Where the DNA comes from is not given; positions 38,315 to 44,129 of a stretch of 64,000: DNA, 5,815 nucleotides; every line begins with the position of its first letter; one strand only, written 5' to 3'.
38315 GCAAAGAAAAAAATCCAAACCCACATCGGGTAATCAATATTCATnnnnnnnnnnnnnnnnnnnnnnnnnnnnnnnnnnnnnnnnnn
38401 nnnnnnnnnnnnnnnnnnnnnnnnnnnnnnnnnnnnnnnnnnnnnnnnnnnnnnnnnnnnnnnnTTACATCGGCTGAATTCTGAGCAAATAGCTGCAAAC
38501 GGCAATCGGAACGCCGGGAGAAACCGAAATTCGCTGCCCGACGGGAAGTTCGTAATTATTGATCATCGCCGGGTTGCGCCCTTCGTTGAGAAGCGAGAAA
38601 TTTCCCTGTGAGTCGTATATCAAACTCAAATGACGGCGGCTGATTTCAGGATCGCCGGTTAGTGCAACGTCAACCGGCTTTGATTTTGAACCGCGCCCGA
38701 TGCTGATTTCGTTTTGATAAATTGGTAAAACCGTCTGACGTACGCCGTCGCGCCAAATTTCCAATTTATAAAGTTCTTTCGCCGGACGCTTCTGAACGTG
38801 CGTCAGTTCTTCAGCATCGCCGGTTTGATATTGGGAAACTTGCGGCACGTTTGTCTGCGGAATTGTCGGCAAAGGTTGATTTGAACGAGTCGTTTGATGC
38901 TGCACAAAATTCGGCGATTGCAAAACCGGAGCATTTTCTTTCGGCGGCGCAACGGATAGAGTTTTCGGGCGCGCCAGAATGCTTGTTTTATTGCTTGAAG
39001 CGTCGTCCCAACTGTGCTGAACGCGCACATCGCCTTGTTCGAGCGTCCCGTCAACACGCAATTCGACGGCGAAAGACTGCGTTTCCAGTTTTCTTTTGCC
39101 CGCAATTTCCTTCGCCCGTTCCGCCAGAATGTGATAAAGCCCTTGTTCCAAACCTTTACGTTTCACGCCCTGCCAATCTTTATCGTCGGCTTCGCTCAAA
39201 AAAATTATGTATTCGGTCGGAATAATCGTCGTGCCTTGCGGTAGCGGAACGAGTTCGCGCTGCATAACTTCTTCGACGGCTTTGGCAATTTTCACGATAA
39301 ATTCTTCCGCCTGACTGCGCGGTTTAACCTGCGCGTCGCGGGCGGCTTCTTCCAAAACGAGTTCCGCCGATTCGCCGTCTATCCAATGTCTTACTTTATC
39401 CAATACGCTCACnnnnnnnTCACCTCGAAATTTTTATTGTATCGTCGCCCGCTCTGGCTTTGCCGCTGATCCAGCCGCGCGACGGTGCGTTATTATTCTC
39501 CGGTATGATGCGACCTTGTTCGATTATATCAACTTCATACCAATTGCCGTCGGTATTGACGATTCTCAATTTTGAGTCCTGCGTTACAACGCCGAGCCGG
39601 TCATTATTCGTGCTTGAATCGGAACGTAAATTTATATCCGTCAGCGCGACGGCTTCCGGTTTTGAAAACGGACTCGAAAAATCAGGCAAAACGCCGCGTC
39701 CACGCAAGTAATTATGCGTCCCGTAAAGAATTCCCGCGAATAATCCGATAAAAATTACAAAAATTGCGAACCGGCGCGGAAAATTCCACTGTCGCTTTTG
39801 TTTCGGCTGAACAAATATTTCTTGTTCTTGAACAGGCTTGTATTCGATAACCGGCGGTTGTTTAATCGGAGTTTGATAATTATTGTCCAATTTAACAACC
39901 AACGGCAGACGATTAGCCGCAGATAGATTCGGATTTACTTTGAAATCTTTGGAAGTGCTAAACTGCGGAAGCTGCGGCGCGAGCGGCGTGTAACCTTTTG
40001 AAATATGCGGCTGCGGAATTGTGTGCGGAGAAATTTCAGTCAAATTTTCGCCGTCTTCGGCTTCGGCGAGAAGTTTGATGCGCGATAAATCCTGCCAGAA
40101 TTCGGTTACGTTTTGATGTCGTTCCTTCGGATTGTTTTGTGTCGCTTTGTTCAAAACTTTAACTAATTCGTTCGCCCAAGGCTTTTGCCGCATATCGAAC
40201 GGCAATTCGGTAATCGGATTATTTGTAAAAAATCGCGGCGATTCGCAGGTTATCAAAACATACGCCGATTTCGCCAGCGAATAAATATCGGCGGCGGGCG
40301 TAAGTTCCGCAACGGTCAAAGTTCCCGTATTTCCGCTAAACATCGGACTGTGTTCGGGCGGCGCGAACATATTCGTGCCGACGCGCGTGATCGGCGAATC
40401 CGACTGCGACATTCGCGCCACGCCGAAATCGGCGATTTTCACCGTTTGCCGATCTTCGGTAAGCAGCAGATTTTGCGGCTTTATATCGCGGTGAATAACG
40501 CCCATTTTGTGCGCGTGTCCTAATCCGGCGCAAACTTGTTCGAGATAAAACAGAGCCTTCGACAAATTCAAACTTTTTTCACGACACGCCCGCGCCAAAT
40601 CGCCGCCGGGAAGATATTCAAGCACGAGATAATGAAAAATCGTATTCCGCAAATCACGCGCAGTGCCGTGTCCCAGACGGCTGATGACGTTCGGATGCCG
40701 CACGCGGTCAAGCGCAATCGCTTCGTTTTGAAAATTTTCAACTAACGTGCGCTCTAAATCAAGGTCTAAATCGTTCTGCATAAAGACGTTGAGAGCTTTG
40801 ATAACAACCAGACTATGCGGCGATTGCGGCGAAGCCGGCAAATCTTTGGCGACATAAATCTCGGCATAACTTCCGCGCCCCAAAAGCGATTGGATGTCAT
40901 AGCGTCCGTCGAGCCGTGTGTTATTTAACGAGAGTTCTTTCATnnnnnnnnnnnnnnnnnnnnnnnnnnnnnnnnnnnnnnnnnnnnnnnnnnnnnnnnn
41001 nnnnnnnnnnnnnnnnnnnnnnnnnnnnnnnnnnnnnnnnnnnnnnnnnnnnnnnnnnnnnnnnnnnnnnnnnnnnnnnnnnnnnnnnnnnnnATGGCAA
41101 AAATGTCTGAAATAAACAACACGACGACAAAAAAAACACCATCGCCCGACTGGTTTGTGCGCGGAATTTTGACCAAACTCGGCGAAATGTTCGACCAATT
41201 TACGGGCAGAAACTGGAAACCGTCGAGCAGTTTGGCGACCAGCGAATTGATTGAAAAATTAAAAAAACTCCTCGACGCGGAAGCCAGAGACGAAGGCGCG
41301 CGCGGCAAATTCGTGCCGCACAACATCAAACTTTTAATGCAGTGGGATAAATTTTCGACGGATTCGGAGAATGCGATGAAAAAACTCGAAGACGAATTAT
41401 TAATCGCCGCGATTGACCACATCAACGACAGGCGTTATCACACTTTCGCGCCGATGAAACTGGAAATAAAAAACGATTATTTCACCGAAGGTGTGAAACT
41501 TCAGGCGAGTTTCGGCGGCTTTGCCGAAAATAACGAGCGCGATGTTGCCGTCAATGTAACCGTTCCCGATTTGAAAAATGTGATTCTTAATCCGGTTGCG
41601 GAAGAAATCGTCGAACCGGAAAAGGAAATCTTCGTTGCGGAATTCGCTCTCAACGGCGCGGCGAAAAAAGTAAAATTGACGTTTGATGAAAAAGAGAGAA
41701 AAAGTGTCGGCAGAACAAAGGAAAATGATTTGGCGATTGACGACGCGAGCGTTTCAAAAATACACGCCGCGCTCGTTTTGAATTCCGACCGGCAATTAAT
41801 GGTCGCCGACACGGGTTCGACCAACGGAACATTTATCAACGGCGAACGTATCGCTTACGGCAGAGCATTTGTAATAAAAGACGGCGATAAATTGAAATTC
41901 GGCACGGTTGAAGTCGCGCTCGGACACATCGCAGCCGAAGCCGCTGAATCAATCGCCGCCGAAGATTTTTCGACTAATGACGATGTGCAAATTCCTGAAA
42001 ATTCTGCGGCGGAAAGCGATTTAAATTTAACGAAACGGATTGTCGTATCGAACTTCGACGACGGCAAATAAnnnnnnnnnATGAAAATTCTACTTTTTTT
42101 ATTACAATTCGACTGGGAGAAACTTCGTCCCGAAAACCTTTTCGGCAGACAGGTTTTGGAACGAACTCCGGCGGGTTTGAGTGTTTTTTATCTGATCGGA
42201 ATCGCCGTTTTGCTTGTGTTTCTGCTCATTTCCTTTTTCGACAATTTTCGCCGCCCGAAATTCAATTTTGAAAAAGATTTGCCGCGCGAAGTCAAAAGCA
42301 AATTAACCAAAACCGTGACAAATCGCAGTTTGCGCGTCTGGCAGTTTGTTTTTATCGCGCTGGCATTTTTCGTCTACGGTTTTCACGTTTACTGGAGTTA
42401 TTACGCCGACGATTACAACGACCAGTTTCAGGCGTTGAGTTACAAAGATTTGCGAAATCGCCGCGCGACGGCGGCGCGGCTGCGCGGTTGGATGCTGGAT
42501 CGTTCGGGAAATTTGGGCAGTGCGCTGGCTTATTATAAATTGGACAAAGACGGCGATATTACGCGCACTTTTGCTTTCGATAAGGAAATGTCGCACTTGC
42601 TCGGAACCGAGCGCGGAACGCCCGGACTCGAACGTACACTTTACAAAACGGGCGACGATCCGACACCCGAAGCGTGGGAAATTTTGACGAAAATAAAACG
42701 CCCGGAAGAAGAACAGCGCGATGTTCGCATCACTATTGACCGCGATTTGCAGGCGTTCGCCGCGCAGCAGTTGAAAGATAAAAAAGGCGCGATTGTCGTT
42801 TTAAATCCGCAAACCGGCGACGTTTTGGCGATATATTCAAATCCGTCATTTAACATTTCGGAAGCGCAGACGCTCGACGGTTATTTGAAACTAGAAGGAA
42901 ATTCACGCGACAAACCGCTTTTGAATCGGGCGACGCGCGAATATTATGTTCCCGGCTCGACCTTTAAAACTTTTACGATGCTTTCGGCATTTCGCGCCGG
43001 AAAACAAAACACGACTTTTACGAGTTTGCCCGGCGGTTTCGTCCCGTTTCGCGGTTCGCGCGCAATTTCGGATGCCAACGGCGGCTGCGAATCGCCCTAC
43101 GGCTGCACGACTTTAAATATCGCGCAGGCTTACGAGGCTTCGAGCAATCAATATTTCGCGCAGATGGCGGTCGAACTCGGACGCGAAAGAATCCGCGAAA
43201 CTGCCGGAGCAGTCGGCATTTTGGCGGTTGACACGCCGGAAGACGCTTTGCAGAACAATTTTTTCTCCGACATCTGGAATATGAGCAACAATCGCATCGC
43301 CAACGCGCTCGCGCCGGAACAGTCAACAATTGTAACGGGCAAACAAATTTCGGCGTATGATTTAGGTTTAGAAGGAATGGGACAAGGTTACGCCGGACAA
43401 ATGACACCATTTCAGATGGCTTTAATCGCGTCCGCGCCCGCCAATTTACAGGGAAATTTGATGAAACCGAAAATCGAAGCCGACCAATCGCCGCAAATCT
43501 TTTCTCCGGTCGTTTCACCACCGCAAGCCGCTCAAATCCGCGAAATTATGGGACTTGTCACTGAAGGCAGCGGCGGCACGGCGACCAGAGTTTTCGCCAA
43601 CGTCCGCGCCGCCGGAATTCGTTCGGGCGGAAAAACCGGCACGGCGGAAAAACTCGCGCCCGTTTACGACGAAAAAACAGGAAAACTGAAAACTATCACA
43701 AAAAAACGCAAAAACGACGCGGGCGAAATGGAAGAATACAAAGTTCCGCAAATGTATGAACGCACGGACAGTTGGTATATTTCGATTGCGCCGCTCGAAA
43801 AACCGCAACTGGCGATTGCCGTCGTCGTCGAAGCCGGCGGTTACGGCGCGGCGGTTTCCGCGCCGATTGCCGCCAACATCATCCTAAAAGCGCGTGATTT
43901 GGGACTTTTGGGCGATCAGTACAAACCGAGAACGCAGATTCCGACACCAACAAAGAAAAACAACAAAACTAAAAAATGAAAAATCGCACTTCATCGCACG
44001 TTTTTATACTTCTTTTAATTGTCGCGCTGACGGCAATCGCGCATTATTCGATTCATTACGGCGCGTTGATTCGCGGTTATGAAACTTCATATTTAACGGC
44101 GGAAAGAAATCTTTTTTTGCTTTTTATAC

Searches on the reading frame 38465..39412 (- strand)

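Call 43: search_protein_families(library=pfam, proteins=[window:38465-39412:-], max_evalue=0.0001)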
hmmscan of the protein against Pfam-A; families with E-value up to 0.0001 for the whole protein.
window:38465-39412:- (315 aa): 2 families
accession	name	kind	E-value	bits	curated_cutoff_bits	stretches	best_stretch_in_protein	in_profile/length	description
PF12401.13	FhaA_N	-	3.3e-07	31.2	25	1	40-131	27-114/115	FhaA, N-terminal domain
PF00498.31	FHA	-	1e-06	29.5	20.7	1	236-303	1-64/67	FHA domain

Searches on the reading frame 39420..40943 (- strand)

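Call 43: search_protein_families(library=pfam, proteins=[window:39420-40943:-], max_evalue=0.0001)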
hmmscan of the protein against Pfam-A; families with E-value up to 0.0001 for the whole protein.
window:39420-40943:- (507 aa): 4 families
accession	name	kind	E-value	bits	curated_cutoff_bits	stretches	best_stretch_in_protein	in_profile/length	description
PF00069.31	Pkinase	-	8e-34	117.7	31.7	1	15-285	1-242/263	Protein kinase domain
PF07714.23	PK_Tyr_Ser-Thr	-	3.8e-24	85.8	23.1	1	17-275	3-248/258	Protein tyrosine and serine/threonine kinase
PF08239.17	SH3_3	-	7.4e-07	29.7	27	1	437-495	3-51/54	Bacterial SH3 domain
PF03109.22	ABC1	-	1.7e-06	27.8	22.9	1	46-180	95-218/244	ABC1 atypical kinase-like domain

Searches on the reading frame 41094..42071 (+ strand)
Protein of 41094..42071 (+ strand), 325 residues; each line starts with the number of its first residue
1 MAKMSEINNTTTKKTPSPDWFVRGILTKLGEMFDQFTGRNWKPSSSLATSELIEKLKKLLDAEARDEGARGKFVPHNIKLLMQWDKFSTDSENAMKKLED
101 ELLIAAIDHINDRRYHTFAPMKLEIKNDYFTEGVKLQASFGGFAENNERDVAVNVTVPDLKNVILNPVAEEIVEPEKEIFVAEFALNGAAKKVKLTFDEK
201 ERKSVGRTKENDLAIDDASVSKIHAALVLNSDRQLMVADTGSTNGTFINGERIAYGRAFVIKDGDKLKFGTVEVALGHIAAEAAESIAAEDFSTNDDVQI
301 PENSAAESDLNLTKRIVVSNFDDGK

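Call 42: search_protein_families(library=pfam, proteins=[window:41094-42071:+], max_evalue=0.0001)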
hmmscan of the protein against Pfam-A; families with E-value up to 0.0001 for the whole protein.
window:41094-42071:+ (325 aa): 2 families
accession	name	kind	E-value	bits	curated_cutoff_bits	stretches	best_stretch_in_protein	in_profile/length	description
PF00498.31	FHA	-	2.5e-17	63.5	20.7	1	204-270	2-67/67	FHA domain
PF16697.10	Yop-YscD_cpl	-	2.4e-12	47.4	33.2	1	186-278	3-92/94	Inner membrane component of T3SS, cytoplasmic domain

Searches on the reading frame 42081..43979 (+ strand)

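Call 42: search_protein_families(library=pfam, proteins=[window:42081-43979:+], max_evalue=0.0001)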
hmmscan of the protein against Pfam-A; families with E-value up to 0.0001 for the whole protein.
window:42081-43979:+ (632 aa): 1 family
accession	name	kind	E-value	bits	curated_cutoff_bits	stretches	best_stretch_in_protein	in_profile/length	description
PF00905.27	Transpeptidase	-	9.4e-42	143.7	22.1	1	236-601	1-298/299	Penicillin binding protein transpeptidase domain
